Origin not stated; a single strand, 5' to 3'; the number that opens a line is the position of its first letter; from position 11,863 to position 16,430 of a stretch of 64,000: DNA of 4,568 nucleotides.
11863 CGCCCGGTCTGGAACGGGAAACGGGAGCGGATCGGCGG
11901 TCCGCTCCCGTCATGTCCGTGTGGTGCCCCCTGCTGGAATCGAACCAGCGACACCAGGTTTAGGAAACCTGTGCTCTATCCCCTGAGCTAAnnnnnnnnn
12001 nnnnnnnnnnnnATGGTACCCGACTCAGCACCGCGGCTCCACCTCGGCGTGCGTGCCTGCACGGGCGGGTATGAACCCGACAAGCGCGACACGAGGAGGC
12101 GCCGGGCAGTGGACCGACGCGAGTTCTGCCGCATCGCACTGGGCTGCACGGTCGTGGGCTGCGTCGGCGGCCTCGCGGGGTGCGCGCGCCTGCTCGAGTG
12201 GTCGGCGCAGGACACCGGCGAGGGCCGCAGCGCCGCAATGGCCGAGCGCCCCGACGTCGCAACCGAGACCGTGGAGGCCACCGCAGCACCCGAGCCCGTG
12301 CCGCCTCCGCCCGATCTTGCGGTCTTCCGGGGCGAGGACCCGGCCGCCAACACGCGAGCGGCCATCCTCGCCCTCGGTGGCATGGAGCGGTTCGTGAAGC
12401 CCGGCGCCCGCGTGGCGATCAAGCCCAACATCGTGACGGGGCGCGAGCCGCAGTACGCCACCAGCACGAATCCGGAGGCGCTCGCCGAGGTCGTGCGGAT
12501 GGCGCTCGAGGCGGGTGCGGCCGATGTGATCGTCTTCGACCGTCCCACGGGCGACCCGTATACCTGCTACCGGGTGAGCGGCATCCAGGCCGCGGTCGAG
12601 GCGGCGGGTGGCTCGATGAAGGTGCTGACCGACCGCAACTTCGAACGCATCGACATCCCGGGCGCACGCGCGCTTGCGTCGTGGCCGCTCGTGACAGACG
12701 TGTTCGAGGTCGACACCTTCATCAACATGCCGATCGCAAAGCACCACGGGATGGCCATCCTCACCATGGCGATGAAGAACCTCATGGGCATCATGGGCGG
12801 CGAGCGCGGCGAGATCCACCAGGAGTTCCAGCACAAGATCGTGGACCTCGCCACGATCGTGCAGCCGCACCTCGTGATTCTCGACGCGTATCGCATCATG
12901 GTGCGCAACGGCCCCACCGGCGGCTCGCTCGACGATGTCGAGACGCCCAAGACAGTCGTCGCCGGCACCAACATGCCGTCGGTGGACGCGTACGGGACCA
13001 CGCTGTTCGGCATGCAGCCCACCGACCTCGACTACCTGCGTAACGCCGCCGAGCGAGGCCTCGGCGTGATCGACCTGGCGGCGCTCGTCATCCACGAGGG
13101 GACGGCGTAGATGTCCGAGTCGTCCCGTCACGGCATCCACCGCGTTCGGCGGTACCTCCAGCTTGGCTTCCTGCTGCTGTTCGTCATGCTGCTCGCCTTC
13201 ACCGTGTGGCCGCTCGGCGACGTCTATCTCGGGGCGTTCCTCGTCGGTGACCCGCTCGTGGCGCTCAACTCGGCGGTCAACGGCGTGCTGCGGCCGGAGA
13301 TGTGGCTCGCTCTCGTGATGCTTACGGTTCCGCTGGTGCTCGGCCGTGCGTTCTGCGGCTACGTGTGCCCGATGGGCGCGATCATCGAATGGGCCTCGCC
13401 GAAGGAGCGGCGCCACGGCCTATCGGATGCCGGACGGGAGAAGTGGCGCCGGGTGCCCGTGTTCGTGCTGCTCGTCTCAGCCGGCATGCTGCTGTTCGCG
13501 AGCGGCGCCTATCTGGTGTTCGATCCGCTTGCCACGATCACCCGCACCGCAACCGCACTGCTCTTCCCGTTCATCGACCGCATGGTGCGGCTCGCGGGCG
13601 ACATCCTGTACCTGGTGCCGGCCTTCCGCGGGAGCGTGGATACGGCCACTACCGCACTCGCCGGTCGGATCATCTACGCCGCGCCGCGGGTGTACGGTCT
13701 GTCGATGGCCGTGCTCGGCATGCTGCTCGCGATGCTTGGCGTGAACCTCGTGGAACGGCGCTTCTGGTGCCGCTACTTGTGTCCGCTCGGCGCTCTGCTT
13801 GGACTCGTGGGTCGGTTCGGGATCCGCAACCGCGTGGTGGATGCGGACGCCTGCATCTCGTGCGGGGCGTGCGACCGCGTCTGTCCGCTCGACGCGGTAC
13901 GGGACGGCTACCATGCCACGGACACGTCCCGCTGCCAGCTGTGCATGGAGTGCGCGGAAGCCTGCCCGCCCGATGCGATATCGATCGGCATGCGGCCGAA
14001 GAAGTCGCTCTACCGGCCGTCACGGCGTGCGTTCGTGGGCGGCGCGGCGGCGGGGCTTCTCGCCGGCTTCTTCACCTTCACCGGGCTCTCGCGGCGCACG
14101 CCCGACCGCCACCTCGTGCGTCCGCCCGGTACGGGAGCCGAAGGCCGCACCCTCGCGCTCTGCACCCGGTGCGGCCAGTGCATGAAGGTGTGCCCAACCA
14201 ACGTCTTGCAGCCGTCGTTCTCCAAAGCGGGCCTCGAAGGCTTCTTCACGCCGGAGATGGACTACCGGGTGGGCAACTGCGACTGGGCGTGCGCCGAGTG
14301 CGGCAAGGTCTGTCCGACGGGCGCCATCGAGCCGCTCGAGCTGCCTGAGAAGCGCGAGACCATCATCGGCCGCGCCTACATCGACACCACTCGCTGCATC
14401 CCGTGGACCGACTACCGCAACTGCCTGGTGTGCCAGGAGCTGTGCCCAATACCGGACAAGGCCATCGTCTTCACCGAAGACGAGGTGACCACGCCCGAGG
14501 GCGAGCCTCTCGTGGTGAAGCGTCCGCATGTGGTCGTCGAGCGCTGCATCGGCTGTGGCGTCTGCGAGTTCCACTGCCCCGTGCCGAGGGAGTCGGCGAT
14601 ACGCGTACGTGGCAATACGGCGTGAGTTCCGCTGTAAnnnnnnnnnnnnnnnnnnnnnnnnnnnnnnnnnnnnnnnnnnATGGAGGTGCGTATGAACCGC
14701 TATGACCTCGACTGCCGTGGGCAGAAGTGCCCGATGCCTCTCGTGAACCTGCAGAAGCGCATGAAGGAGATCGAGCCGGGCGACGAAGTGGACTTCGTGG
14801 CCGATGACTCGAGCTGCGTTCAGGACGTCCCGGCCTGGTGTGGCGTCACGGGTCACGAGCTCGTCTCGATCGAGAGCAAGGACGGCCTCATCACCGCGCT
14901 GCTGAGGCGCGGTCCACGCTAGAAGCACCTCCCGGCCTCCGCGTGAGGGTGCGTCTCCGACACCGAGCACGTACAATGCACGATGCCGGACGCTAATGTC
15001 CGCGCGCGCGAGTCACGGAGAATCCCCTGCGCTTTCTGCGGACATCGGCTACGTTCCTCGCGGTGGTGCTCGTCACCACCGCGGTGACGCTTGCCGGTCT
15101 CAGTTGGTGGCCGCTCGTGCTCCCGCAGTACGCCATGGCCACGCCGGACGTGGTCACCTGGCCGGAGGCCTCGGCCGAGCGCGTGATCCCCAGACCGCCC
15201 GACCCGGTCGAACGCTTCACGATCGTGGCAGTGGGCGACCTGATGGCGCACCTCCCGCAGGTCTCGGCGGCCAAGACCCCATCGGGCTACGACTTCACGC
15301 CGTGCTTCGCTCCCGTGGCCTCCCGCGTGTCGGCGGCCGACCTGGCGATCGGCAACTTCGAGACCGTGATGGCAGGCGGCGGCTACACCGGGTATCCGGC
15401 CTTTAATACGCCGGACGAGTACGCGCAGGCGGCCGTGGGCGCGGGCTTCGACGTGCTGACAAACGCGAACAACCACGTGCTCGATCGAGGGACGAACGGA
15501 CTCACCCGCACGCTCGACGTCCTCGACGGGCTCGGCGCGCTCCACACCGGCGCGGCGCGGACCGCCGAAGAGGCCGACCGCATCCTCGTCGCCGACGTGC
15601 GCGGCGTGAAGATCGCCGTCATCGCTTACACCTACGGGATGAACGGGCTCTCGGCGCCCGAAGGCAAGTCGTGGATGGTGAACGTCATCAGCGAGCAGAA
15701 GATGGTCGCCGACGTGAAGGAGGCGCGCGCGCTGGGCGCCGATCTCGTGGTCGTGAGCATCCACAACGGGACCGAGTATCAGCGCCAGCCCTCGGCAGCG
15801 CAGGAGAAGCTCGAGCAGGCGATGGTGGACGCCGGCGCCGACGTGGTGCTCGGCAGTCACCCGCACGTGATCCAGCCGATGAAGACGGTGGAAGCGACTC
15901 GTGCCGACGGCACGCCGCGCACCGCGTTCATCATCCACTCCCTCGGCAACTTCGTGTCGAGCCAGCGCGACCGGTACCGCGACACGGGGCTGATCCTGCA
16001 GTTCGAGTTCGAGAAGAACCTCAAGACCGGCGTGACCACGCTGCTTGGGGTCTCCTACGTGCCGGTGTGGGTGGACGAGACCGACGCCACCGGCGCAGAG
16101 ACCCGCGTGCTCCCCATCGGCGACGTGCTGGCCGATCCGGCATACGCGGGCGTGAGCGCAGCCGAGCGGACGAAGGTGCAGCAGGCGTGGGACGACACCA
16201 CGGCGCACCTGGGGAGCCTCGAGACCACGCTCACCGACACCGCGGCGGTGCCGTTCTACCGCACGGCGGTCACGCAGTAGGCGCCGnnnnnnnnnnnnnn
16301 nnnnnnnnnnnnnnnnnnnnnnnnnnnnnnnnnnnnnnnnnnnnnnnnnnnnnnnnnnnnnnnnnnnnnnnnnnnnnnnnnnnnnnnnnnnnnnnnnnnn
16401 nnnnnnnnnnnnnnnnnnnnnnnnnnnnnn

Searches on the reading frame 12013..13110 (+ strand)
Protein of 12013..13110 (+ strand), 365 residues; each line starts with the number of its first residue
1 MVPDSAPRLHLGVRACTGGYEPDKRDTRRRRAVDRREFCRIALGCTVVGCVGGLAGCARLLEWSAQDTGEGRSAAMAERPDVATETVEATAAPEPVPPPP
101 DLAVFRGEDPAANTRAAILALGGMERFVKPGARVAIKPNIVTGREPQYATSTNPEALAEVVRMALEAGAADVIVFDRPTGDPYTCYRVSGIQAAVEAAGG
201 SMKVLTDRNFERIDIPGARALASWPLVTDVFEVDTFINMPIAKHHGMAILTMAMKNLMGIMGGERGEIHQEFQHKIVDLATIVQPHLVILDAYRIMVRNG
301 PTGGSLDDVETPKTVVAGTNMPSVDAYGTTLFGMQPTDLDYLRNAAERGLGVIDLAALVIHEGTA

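Call 5: search_protein_families(library=pfam, proteins=[window:12013-13110:+], max_evalue=0.01)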
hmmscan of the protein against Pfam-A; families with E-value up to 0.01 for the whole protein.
window:12013-13110:+ (365 aa): 1 family
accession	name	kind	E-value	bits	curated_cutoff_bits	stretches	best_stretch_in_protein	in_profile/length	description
PF04015.17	DUF362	-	3.9e-47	161.3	24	1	134-329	1-199/200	Domain of unknown function (DUF362)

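Call 22: search_protein_families(library=ncbifam, proteins=[window:12013-13110:+], max_evalue=0.001)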
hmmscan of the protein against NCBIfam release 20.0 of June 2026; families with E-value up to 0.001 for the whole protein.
window:12013-13110:+ (365 aa): 1 family
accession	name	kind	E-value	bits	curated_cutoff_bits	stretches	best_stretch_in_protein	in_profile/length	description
NF052623.1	Npun_F2552_fam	equivalog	8.3e-22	78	500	1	119-350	25-257/314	Npun_F2552 family protein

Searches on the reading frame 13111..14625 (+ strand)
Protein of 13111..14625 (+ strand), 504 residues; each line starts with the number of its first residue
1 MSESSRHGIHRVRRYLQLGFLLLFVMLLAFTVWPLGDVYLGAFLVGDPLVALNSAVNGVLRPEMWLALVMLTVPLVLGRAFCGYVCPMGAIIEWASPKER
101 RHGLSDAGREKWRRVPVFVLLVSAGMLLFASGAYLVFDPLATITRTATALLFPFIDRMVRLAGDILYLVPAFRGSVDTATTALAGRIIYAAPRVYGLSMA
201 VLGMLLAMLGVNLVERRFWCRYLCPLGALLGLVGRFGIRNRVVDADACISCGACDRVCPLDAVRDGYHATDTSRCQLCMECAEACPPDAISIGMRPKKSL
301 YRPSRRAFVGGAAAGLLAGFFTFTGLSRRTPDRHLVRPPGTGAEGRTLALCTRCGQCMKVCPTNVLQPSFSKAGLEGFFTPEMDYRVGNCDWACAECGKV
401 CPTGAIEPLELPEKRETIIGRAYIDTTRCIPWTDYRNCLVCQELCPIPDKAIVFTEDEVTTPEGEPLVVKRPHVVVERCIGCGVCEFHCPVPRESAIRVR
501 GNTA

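Call 5: search_protein_families(library=pfam, proteins=[window:13111-14625:+], max_evalue=0.01)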
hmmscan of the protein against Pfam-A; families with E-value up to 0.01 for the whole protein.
window:13111-14625:+ (504 aa): 14 families
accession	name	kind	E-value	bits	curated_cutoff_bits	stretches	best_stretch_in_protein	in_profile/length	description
PF00037.32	Fer4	-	2.6e-23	81.3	21.1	4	350-366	7-23/24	4Fe-4S binding domain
PF12838.12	Fer4_7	-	1.7e-22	80.1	27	5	351-405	2-52/52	4Fe-4S dicluster domain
PF13187.11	Fer4_9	-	1.3e-16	60.7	27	3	351-406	2-52/52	4Fe-4S dicluster domain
PF12837.12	Fer4_6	-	1.7e-15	56.6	25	4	350-366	8-24/24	4Fe-4S binding domain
PF13484.11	Fer4_16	-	1.2e-14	55.2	30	1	351-369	2-20/66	4Fe-4S double cluster binding domain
PF13237.11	Fer4_10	-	1.2e-14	54.4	25.5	2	242-286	3-53/53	4Fe-4S dicluster domain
PF12801.12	Fer4_5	-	6.9e-14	52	22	2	67-96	9-38/48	4Fe-4S binding domain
PF14697.11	Fer4_21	-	8.4e-10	39.1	35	1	242-291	2-58/59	4Fe-4S dicluster domain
PF12797.12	Fer4_2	-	2.3e-09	37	24.5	2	471-491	2-22/22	4Fe-4S binding domain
PF13183.11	Fer4_8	-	2.8e-08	34.6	27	1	476-499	2-25/68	4Fe-4S dicluster domain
PF25160.1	LdpA_Fe-S-bd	-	3e-08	33.7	27.6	1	220-264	9-44/49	LdpA Fe-S cluster-binding domain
PF12798.12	Fer4_3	-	4.1e-05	24.5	27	0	351-364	1-14/15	4Fe-4S binding domain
PF13534.11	Fer4_17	-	5.3e-05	24.1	22.2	0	346-365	41-60/61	4Fe-4S dicluster domain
PF12800.12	Fer4_4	-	0.0044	17.7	24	1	350-363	3-16/17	4Fe-4S binding domain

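Call 22: search_protein_families(library=ncbifam, proteins=[window:13111-14625:+], max_evalue=0.001)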
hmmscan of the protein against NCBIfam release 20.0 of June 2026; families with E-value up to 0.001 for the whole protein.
window:13111-14625:+ (504 aa): 44 families (the best 25 are shown)
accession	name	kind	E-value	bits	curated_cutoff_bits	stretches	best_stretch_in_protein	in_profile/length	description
TIGR02163.1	napH_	subfamily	1.5e-27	96.7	213.05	2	194-292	148-253/255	NapH/MauN family ferredoxin-type protein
NF007013.0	PRK09477.1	equivalog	2.3e-24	86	234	2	194-297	171-281/286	quinol dehydrogenase ferredoxin subunit NapH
NF007012.0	PRK09476.1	equivalog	2.9e-22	79.1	269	1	315-499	23-205/254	ferredoxin-type protein NapG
TIGR00402.1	napF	equivalog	2.6e-21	76.1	102.2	2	326-491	12-145/149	ferredoxin-type protein NapF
TIGR00397.1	mauM_napG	subfamily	4.3e-20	72.2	178.85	1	319-499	22-196/213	MauM/NapG family ferredoxin-type protein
NF042909.1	FMH_DH_FwdF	exception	5e-18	65.3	375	2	351-491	57-192/336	tungsten-dependent formylmethanofuran dehydrogenase subunit FwdF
TIGR01971.1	NuoI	subfamily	3.9e-14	52.3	113.05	0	393-457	46-103/121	NADH-quinone oxidoreductase, chain I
NF058577.1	FdxA_fam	equivalog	2.2e-13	50.2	65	2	245-289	6-52/52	4Fe-4S ferredoxin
NF045874.1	Vhu_polyferre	exception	3.3e-13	49.1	600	1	242-297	124-182/381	F420-non-reducing hydrogenase associated-polyferredoxin VhuB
TIGR02179.1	PorD_KorD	subfamily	1.3e-12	47.7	60.05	1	233-292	12-74/78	2-oxoacid:acceptor oxidoreductase, delta subunit, pyruvate/2-ketoisovalerate family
NF038196.1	ferrodoxin_EFR1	subfamily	2.4e-12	47.4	75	1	243-297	182-236/242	EFR1 family ferrodoxin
NF040684.1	PorD_Arch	equivalog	7.9e-09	35.5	120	1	241-291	27-80/85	pyruvate synthase subunit PorD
NF040864.1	HgcB_ferredoxin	equivalog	1e-08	34.9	99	2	243-292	11-63/93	mercury methylation ferredoxin HgcB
NF007382.0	PRK09898.1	equivalog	2.8e-08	33.5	213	1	220-292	131-200/208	ferredoxin-like protein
NF006221.0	PRK08348.1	subfamily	5.4e-08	32.6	124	0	242-292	40-94/136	NADH-plastoquinone oxidoreductase subunit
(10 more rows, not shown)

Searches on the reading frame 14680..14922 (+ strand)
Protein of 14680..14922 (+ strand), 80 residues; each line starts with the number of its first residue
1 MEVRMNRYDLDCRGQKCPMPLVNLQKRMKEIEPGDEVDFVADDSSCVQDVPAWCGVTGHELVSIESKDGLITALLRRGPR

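Call 5: search_protein_families(library=pfam, proteins=[window:14680-14922:+], max_evalue=0.01)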
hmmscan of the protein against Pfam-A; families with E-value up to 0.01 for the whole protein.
window:14680-14922:+ (80 aa): 1 family
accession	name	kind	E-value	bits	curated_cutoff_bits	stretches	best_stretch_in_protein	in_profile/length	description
PF01206.22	TusA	-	3.2e-22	78.6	28.6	1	9-76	2-69/70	Sulfurtransferase TusA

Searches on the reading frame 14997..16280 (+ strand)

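Call 58: search_protein_families(library=pfam, proteins=[window:14997-16280:+], max_evalue=0.001)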
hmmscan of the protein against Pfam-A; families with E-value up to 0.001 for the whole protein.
window:14997-16280:+ (427 aa): 1 family
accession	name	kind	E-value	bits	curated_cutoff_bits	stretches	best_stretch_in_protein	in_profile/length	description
PF09587.15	PGA_cap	-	8.9e-73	245.3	27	1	75-323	1-255/255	Bacterial capsule synthesis protein PGA_cap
